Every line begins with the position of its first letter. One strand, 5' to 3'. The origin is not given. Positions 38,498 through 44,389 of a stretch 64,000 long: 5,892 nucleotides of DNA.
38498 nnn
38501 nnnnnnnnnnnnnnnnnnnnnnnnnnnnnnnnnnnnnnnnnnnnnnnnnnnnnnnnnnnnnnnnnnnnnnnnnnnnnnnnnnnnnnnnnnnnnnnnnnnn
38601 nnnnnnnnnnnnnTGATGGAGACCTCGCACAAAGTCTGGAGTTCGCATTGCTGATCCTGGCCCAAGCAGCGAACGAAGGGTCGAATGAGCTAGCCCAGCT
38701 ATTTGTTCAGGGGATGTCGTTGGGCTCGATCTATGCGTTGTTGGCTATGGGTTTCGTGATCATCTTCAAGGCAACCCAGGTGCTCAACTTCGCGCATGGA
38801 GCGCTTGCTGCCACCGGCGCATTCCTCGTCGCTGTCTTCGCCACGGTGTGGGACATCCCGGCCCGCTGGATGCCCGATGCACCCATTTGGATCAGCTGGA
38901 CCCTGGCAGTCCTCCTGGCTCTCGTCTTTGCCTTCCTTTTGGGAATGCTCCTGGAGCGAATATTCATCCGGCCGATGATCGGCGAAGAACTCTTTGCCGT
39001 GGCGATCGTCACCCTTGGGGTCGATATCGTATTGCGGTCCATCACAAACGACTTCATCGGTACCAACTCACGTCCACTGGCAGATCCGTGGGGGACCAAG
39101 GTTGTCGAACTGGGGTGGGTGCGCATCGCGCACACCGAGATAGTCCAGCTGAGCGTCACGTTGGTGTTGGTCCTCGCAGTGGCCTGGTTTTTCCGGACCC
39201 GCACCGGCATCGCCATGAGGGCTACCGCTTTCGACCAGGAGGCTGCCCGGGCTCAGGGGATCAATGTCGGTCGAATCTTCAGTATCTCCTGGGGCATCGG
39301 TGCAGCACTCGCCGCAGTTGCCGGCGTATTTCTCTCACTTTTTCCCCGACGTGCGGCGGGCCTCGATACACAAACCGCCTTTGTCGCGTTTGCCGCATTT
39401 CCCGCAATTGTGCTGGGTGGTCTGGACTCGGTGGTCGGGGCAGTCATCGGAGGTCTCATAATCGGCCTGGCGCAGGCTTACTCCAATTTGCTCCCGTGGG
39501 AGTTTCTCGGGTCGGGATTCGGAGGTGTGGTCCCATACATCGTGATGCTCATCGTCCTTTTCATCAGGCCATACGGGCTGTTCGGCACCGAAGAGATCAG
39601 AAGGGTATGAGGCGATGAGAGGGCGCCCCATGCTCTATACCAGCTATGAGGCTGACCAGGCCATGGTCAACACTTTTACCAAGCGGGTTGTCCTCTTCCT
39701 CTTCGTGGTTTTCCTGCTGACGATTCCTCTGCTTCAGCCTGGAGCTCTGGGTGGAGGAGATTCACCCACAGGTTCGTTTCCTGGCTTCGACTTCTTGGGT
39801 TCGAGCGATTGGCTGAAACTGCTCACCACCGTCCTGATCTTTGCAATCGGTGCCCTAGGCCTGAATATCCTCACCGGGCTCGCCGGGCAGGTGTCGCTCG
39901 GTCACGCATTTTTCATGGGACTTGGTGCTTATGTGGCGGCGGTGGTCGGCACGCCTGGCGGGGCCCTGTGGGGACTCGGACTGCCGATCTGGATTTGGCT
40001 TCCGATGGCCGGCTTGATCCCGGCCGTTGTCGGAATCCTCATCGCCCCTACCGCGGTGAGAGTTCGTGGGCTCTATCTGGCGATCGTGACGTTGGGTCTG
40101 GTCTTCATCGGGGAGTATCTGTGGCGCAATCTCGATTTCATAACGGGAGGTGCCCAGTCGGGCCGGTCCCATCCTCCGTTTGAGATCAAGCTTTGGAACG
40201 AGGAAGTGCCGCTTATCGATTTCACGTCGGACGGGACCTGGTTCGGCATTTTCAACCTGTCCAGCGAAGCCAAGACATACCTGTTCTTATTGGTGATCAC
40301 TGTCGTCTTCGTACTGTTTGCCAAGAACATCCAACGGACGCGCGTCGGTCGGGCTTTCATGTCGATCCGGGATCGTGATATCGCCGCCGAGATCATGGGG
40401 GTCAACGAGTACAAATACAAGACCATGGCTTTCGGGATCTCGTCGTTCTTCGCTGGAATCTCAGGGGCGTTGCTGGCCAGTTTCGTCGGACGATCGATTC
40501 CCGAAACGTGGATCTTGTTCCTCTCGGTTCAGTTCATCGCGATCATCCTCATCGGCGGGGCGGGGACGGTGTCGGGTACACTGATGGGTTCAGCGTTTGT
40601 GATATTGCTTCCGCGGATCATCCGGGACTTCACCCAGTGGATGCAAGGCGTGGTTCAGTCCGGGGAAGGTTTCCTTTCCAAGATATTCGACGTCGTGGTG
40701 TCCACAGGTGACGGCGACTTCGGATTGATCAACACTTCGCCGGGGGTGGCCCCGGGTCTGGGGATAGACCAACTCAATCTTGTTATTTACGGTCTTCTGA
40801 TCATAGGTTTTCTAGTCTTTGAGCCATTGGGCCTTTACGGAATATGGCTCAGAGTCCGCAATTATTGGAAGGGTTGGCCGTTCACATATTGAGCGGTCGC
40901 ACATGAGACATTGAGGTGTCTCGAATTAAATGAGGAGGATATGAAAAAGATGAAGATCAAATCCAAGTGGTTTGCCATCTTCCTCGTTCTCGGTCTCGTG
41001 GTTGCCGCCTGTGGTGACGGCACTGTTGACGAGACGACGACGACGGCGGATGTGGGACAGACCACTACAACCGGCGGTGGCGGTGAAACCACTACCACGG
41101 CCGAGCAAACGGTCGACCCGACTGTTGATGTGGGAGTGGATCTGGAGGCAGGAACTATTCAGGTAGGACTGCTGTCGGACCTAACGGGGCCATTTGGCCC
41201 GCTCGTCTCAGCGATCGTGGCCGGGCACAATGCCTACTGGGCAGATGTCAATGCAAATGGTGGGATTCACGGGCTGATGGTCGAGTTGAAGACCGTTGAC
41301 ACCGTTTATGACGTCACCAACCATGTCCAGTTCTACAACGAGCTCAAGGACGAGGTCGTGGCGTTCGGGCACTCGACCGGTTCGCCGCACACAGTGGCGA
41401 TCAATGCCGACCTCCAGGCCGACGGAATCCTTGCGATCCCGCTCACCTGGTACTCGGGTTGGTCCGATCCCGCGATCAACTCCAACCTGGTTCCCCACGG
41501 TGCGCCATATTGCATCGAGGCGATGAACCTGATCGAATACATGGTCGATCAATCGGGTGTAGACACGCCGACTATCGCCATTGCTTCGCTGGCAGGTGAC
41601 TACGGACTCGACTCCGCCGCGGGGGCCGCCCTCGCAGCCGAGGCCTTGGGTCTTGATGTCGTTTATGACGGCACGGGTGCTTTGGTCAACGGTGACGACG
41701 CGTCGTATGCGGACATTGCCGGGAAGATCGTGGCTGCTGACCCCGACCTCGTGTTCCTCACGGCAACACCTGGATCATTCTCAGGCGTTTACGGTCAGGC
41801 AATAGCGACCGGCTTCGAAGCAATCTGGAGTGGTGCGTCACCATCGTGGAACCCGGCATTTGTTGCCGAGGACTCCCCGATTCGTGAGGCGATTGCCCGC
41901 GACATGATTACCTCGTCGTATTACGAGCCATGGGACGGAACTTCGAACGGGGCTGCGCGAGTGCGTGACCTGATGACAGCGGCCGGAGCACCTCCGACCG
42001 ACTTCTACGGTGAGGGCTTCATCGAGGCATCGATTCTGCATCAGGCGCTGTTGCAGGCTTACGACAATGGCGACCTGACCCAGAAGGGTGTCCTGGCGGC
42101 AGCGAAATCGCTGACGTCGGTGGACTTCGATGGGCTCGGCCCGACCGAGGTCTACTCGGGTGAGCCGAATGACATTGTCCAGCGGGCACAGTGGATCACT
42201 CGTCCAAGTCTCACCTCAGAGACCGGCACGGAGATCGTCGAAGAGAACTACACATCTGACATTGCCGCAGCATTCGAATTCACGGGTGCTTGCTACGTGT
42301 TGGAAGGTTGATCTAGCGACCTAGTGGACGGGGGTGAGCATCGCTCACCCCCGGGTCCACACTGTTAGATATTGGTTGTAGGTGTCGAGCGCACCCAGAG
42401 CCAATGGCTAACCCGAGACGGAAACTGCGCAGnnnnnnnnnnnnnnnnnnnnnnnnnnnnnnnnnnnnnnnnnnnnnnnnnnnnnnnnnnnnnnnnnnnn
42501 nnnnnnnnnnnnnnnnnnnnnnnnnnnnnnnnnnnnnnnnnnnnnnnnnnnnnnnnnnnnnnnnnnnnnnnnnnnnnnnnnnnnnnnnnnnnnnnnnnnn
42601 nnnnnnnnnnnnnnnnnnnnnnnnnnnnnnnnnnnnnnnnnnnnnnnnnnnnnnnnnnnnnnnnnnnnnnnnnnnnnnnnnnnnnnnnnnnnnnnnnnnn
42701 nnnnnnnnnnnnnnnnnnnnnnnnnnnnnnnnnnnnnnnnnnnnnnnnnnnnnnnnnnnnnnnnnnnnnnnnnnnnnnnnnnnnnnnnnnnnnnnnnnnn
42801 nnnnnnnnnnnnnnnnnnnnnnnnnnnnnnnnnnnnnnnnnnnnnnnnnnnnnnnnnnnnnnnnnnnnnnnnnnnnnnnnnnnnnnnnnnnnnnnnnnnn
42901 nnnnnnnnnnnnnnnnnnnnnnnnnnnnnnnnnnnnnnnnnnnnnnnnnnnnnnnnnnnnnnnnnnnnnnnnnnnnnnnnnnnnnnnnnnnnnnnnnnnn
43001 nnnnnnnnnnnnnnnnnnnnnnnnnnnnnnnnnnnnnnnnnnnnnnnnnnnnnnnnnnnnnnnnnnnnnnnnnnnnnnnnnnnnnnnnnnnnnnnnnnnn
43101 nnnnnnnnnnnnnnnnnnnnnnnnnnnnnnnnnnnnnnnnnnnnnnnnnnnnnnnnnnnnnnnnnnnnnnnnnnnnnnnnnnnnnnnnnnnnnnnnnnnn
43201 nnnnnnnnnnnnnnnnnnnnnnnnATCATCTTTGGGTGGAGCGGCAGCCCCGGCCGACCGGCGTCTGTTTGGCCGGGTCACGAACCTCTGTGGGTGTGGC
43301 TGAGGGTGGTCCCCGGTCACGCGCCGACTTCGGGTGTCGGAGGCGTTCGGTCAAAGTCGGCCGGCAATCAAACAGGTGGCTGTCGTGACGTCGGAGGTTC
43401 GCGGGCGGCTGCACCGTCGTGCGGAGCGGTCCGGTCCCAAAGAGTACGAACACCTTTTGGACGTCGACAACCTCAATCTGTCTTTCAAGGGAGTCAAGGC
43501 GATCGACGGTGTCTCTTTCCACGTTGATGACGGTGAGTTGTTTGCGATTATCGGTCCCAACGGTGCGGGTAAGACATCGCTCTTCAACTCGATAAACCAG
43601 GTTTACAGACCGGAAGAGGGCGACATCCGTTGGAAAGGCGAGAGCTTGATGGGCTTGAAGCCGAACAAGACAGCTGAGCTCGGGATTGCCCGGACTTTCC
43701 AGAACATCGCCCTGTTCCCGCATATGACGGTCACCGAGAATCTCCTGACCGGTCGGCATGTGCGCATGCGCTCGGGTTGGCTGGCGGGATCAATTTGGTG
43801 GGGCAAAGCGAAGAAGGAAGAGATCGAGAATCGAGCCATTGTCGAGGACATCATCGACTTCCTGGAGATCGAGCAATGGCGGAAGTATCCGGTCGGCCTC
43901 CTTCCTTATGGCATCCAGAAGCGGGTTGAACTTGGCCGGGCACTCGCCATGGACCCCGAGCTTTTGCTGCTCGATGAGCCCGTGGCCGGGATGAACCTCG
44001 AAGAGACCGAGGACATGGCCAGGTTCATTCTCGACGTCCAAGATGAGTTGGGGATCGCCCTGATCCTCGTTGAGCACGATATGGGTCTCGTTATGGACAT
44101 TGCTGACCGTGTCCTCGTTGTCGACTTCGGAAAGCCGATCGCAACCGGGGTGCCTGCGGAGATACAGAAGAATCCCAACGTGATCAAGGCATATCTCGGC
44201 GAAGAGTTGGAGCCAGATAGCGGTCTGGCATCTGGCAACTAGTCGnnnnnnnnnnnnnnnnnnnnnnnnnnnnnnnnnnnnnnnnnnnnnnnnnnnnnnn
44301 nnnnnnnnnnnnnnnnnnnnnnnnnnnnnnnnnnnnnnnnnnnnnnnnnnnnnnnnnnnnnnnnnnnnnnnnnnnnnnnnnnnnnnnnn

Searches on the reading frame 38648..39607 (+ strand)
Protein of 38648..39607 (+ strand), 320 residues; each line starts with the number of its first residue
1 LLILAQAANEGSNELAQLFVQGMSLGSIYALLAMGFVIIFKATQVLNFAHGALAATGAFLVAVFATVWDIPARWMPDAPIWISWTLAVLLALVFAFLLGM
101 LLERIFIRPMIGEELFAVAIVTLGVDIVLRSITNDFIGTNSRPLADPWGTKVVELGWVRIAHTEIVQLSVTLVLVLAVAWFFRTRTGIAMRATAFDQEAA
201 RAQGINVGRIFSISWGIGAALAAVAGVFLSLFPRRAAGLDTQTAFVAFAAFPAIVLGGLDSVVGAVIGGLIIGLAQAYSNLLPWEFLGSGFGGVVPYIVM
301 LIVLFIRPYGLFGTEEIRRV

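Call 37: search_protein_families(library=pfam, proteins=[window:38648-39607:+], max_evalue=0.00001)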
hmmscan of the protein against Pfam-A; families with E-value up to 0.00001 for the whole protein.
window:38648-39607:+ (320 aa): 1 family
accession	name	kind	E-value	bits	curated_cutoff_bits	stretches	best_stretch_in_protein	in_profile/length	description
PF02653.21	BPD_transp_2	-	2.3e-36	125.8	26.8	1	20-304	3-269/269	Branched-chain amino acid transport system / permease component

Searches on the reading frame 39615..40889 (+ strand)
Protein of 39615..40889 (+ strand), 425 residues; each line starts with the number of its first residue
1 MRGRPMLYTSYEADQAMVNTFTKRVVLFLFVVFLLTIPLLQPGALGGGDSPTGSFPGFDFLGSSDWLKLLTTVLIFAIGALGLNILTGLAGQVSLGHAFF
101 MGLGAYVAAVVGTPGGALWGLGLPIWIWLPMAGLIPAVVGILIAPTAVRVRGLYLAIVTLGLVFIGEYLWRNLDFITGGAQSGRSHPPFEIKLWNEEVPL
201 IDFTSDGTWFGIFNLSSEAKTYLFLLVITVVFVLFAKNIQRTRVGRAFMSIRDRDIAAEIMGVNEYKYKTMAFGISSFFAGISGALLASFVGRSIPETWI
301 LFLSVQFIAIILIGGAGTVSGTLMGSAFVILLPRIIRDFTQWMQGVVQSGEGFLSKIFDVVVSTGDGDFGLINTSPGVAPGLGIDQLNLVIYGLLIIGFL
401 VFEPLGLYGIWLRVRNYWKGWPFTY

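Call 37: search_protein_families(library=pfam, proteins=[window:39615-40889:+], max_evalue=0.00001)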
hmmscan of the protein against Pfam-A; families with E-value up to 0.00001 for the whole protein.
window:39615-40889:+ (425 aa): 1 family
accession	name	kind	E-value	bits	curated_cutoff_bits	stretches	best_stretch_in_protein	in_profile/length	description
PF02653.21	BPD_transp_2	-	3.1e-38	131.9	26.8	1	68-348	4-261/269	Branched-chain amino acid transport system / permease component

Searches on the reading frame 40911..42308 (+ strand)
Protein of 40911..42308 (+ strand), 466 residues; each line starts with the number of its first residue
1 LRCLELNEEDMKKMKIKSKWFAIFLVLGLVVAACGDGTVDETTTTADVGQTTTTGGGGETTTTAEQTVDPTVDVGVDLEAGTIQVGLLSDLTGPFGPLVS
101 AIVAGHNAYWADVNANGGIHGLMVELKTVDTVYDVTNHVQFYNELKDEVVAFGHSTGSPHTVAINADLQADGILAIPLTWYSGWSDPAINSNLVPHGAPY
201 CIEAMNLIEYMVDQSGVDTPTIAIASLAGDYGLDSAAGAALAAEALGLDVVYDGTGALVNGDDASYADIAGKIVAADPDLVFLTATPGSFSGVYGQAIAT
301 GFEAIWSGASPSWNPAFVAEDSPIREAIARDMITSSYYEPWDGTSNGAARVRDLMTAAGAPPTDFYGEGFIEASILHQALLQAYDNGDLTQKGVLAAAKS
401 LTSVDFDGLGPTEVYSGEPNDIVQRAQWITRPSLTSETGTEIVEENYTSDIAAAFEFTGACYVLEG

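Call 37: search_protein_families(library=pfam, proteins=[window:40911-42308:+], max_evalue=0.00001)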
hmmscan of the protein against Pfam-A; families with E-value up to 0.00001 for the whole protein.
window:40911-42308:+ (466 aa): 1 family
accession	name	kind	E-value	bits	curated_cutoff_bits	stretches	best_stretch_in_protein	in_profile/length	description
PF13458.12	Peripla_BP_6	-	1.3e-37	130.7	31.7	1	82-413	1-321/343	Periplasmic binding protein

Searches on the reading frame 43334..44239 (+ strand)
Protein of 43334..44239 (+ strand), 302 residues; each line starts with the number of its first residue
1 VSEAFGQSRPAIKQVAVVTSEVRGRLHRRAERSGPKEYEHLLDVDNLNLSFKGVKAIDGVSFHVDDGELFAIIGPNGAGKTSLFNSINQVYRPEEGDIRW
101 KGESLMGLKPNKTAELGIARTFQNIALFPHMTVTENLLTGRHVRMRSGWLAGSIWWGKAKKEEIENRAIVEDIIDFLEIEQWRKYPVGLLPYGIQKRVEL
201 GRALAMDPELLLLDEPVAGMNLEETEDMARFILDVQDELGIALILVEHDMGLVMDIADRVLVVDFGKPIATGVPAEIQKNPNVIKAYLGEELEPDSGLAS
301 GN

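Call 37: search_protein_families(library=pfam, proteins=[window:43334-44239:+], max_evalue=0.00001)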
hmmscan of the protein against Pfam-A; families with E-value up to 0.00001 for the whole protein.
window:43334-44239:+ (302 aa): 3 families
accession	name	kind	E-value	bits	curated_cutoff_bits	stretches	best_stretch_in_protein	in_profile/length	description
PF00005.33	ABC_tran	-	4.5e-29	102.2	25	1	58-218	2-137/137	ABC transporter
PF12399.14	BCA_ABC_TP_C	-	9.1e-11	41.6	25.5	1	268-291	2-25/27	Branched-chain amino acid ATP-binding cassette transporter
PF13476.12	AAA_23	-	8.7e-06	26.9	27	0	49-88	2-40/201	AAA domain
